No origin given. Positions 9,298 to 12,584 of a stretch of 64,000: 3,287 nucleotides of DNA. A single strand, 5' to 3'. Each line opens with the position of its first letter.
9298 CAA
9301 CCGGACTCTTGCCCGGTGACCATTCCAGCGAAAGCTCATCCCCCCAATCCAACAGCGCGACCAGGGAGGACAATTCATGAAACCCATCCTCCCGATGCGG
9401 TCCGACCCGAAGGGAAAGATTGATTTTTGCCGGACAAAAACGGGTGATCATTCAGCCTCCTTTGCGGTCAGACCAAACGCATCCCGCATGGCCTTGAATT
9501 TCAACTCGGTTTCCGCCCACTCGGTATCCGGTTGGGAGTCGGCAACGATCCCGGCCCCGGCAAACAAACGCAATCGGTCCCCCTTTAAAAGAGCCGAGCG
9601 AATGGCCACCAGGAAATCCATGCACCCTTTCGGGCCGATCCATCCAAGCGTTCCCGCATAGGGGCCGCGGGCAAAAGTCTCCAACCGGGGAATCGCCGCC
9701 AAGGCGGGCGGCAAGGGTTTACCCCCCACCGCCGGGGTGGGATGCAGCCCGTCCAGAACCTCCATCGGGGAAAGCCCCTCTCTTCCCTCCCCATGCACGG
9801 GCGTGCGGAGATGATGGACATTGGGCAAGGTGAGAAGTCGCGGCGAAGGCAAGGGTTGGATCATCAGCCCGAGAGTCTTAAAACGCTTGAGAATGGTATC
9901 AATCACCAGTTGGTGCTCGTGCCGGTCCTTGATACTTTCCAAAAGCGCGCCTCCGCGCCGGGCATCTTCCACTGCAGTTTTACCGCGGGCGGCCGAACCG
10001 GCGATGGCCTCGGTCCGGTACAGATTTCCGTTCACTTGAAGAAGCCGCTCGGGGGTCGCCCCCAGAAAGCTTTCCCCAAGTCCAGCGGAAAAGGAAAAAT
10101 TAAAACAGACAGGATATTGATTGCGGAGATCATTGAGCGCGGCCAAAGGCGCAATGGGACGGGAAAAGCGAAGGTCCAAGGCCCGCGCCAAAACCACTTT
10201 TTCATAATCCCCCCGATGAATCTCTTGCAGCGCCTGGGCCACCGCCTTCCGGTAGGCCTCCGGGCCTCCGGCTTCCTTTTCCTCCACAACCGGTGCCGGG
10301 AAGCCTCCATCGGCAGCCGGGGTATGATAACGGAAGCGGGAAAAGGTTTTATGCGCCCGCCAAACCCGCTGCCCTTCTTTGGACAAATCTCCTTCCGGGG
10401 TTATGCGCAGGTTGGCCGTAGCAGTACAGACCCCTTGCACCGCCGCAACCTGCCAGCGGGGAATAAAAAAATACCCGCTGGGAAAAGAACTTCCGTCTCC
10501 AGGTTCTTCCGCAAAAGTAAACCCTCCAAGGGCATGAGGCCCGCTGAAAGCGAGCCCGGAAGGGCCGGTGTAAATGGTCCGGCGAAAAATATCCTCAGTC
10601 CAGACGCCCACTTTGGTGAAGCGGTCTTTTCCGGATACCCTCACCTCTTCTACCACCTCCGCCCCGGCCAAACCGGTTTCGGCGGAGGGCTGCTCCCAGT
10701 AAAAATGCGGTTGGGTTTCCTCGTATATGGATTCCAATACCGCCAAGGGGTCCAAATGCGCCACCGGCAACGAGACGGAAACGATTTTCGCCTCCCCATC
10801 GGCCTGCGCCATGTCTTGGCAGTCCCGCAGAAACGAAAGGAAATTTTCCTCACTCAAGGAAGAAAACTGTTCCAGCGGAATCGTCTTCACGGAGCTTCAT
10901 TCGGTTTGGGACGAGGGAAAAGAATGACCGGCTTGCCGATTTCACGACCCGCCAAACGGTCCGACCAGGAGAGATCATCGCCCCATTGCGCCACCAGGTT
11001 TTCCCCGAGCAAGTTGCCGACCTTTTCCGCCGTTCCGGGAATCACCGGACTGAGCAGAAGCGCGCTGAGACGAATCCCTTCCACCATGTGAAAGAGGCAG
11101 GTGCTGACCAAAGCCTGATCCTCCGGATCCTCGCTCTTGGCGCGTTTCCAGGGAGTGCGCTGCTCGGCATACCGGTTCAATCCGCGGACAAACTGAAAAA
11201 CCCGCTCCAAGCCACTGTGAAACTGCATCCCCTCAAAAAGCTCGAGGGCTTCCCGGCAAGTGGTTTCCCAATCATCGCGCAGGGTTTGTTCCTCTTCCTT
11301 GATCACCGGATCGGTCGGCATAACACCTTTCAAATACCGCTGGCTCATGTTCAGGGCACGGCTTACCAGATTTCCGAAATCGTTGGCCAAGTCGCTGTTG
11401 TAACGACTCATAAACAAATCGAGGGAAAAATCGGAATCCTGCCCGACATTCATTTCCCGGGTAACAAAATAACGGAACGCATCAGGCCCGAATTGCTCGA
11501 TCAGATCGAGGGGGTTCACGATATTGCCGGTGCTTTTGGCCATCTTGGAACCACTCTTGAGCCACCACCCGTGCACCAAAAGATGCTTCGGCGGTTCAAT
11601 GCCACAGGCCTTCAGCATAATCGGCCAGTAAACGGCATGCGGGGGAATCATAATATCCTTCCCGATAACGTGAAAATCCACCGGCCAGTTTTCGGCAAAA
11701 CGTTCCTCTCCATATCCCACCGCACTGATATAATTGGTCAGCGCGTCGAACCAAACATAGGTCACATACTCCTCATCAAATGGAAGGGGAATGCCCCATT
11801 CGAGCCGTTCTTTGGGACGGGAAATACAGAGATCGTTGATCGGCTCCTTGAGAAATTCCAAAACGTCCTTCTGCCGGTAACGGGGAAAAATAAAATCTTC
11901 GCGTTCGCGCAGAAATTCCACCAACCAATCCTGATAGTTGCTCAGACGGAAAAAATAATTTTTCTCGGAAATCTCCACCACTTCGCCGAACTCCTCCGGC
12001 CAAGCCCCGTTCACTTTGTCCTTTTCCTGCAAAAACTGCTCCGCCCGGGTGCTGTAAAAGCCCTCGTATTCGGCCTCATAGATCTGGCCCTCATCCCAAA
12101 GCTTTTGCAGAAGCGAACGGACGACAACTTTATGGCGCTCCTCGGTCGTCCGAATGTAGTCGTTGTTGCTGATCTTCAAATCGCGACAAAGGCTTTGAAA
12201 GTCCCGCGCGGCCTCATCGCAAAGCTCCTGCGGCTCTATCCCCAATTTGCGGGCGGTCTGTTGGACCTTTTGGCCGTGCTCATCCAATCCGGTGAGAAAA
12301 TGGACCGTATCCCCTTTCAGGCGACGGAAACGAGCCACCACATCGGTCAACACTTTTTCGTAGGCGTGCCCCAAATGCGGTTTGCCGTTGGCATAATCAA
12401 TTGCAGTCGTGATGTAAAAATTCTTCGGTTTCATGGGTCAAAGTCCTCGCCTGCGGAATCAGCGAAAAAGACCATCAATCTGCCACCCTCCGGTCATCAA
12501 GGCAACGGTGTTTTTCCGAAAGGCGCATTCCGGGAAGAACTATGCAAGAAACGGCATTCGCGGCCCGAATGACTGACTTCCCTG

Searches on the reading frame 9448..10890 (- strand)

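Call 102: search_protein_families(library=ncbifam, proteins=[window:9448-10890:-], max_evalue=1e-10)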
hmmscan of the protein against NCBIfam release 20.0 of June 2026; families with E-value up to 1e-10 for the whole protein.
window:9448-10890:- (480 aa): 25 families
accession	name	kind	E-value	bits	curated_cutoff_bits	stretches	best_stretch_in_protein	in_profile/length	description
NF005459.0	PRK07054.1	equivalog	2.6e-95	320.3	475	1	21-476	13-460/476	isochorismate synthase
TIGR00543.1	isochor_syn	subfamily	1.4e-91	307.4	224.75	1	120-471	3-348/349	isochorismate synthase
NF005380.0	PRK06923.1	equivalog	5.3e-59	200.4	486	1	209-478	120-395/399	isochorismate synthase DhbC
NF011591.0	PRK15016.1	equivalog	8.9e-54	183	624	1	200-474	116-390/391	isochorismate synthase EntC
TIGR01824.1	PabB-clade2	equivalog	7.5e-50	170.2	408.55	1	170-467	55-354/355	aminodeoxychorismate synthase, component I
TIGR01820.1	TrpE-arch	equivalog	2.1e-48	165.8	512.05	1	204-473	181-449/449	anthranilate synthase component I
NF011588.0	PRK15012.1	equivalog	8.9e-48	163.2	488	1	139-469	105-425/431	isochorismate synthase MenF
TIGR00564.1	trpE_most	equivalog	1.1e-44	153.2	517.7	1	207-471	193-453/455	anthranilate synthase component I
NF006563.0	PRK09070.1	equivalog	9.3e-43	146.5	514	1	205-472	177-444/447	aminodeoxychorismate synthase component I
NF010089.0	PRK13574.1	equivalog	8.6e-41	140.3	527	1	205-474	152-420/421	anthranilate synthase component I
TIGR00553.1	pabB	equivalog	1.9e-36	125.9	328.4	1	198-466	60-327/329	aminodeoxychorismate synthase component I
NF005698.0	PRK07508.1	equivalog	1.1e-33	116.4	452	1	209-468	115-375/383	aminodeoxychorismate synthase component I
NF010087.0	PRK13572.1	equivalog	3.8e-33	114.8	580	1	210-474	172-433/435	anthranilate synthase component I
NF010086.0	PRK13571.1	equivalog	1.8e-30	105.9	693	1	197-471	217-496/510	anthranilate synthase component I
NF004610.0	PRK05940.1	equivalog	1.6e-28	99.7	568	1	211-475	194-462/467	anthranilate synthase component I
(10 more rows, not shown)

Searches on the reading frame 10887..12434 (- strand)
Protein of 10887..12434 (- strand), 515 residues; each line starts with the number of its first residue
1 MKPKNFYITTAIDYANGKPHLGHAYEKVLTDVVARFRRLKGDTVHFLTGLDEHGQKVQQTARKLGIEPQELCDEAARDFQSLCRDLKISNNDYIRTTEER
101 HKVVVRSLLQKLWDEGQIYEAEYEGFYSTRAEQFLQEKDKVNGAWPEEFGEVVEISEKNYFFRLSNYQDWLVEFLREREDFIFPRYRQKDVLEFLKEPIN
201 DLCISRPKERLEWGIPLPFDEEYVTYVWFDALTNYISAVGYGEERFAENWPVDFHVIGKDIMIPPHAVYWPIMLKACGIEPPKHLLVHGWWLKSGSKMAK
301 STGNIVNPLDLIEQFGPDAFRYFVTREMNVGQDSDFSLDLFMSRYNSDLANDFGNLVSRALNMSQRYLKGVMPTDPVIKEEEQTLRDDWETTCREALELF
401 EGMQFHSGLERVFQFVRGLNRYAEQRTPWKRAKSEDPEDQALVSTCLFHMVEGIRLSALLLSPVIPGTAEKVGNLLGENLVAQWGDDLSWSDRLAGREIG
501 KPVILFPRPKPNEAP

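Call 102: search_protein_families(library=ncbifam, proteins=[window:10887-12434:-], max_evalue=1e-10)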
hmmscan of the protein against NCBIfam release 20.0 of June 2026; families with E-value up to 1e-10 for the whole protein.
window:10887-12434:- (515 aa): 19 families
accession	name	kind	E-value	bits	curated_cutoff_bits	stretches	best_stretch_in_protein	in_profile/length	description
NF008900.0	PRK12267.1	equivalog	4.8e-183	610.1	598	1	3-510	3-511/648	methionine--tRNA ligase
TIGR00398.1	metG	equivalog_domain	3.5e-140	468.2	336.35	1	6-506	1-526/530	methionine--tRNA ligase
NF001100.0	PRK00133.1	equivalog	4.8e-95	319.5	587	2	156-508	186-530/676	methionine--tRNA ligase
NF008860.0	PRK11893.2-2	equivalog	4.5e-88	296.7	761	3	246-490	322-562/583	methionine--tRNA ligase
TIGR00422.1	valS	equivalog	4.1e-33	114.4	612.1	2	224-476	450-699/863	valine--tRNA ligase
TIGR00392.1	ileS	equivalog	2.4e-32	112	621.4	2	226-472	537-785/861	isoleucine--tRNA ligase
NF009687.0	PRK13208.1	equivalog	2.7e-29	101.9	738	2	223-478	457-707/801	valine--tRNA ligase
NF004349.1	PRK05729.1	equivalog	1.7e-25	89.4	704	1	227-472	443-679/860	valine--tRNA ligase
NF008957.0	PRK12300.1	subfamily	2.3e-23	82.2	677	1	250-478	578-781/946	leucine--tRNA ligase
TIGR00395.1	leuS_arch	equivalog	2.8e-19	68.7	648.5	0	246-479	568-779/938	leucine--tRNA ligase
NF000540.1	alt_ValS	exception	3.4e-19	68.3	900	1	241-475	517-742/827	valine--tRNA ligase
TIGR00396.1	leuS_bact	equivalog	1.4e-18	66.5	548.4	1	4-176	29-205/843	leucine--tRNA ligase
TIGR00435.1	cysS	equivalog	2.8e-15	56.3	340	0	19-130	35-146/466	cysteine--tRNA ligase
NF011492.0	PRK14900.1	equivalog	3.5e-15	55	1783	1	226-487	458-719/1044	valine--tRNA ligase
NF040702.1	ileS_w_GNAT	exception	3.7e-13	48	1999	0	11-89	54-139/1100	isoleucine--tRNA ligase, N-acetyltransferase domain-containing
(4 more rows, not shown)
